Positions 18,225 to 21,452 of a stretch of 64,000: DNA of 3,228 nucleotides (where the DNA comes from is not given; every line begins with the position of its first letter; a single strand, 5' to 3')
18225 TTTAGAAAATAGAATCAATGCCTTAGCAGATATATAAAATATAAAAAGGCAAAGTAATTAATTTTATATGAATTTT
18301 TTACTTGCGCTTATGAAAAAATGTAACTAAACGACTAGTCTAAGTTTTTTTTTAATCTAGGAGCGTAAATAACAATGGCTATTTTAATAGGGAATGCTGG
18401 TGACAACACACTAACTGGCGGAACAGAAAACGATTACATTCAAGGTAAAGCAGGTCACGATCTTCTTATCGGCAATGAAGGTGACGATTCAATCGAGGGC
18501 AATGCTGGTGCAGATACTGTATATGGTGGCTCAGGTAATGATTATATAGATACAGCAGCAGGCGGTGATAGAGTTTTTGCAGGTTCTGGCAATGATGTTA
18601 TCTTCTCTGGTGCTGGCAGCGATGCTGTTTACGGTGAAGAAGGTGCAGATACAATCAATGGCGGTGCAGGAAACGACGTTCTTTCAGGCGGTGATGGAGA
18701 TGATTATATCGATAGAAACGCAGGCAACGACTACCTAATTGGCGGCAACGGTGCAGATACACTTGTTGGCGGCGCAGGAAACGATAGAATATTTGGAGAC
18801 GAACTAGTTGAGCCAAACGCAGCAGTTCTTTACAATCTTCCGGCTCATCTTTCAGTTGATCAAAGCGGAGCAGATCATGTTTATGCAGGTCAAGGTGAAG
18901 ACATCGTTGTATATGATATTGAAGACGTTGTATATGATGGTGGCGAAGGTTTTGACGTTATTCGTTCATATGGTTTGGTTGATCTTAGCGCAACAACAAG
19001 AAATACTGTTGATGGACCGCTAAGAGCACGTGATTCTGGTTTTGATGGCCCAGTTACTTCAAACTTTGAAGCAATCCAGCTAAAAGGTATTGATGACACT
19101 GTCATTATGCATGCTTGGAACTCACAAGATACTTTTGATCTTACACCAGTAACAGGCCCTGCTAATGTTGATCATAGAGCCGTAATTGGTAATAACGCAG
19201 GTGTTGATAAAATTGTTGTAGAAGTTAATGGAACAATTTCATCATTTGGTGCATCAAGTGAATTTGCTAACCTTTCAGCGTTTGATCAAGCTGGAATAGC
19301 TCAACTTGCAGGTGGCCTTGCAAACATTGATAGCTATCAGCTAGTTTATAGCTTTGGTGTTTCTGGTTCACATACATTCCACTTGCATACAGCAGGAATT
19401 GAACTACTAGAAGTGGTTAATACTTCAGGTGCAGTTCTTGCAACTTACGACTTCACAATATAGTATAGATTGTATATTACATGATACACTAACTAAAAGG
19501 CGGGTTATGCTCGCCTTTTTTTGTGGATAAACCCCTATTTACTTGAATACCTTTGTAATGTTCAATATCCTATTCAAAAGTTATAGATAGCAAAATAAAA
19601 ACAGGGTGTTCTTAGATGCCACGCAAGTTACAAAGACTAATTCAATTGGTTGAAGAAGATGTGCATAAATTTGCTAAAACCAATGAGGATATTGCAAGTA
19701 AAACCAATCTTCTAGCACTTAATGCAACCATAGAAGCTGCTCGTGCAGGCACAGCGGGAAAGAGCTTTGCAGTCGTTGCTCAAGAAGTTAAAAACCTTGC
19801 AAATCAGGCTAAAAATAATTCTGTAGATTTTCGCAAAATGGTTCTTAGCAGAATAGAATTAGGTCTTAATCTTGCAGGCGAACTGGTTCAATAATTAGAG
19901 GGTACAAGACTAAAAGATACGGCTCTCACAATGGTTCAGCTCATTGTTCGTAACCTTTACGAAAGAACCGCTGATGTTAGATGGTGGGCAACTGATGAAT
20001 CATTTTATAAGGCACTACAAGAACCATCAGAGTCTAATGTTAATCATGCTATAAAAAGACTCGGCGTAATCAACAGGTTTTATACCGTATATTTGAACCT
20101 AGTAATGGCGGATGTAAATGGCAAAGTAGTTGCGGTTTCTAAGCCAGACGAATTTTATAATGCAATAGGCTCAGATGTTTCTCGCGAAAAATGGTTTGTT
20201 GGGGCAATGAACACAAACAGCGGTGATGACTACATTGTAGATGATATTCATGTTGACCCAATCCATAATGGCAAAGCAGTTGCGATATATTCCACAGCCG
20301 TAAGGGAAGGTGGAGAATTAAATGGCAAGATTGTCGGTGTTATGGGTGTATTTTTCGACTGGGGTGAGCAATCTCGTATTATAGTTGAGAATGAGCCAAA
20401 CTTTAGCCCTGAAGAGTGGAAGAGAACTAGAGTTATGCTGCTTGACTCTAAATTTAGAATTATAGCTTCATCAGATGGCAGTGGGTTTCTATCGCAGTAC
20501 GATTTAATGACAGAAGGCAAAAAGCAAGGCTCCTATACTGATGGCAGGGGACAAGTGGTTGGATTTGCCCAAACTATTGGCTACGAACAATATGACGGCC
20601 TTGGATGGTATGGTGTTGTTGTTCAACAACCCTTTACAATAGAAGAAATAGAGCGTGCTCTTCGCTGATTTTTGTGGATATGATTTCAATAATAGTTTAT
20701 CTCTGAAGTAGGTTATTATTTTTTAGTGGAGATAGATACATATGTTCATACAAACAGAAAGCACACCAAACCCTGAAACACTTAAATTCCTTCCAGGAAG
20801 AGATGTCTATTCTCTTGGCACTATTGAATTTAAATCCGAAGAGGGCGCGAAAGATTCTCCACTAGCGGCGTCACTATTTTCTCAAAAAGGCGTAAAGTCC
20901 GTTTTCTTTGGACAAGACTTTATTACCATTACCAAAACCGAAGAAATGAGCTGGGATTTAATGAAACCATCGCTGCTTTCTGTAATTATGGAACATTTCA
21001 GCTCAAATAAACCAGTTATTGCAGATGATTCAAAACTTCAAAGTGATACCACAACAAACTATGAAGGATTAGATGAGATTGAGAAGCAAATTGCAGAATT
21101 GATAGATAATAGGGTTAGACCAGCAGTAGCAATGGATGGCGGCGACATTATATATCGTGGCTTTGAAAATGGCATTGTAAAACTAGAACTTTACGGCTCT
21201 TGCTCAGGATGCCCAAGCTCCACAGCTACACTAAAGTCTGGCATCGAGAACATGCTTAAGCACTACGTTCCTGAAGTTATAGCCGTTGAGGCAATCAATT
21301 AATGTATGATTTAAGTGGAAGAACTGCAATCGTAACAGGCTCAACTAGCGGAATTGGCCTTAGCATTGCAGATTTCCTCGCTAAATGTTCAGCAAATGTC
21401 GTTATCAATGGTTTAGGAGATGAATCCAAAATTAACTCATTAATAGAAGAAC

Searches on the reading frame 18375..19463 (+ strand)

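Call 25: search_protein_families(library=pfam, proteins=[window:18375-19463:+], max_evalue=0.00001)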
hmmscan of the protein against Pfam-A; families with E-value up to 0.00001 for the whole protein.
window:18375-19463:+ (362 aa): 1 family
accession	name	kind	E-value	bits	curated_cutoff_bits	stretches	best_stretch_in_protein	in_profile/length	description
PF00353.25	HemolysinCabind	-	3.8e-41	139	23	6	24-58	2-36/36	RTX calcium-binding nonapeptide repeat (4 copies)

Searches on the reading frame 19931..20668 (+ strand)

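Call 25: search_protein_families(library=pfam, proteins=[window:19931-20668:+], max_evalue=0.00001)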
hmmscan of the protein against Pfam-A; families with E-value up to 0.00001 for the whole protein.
window:19931-20668:+ (245 aa): 1 family
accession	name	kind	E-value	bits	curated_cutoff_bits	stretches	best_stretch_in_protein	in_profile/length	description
PF02743.24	dCache_1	-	5.1e-06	26.6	45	0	19-139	36-147/240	Cache domain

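Call 80: search_protein_families(library=pfam, proteins=[window:19931-20668:+], max_evalue=0.01)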
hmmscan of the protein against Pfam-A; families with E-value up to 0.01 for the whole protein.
window:19931-20668:+ (245 aa): 1 family
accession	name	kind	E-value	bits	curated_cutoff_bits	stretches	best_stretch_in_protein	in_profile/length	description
PF02743.24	dCache_1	-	5.1e-06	26.6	45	1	19-139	36-147/240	Cache domain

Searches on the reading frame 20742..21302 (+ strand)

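Call 25: search_protein_families(library=pfam, proteins=[window:20742-21302:+], max_evalue=0.00001)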
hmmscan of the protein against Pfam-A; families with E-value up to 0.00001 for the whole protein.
window:20742-21302:+ (186 aa): 2 families
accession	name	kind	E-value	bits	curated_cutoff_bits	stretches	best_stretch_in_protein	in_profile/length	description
PF08712.16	Nfu_N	-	1.3e-32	112.1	27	1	3-89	1-88/88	Scaffold protein Nfu/NifU N terminal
PF01106.22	NifU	-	1.7e-27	95.8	27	1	117-183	1-67/67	NifU-like domain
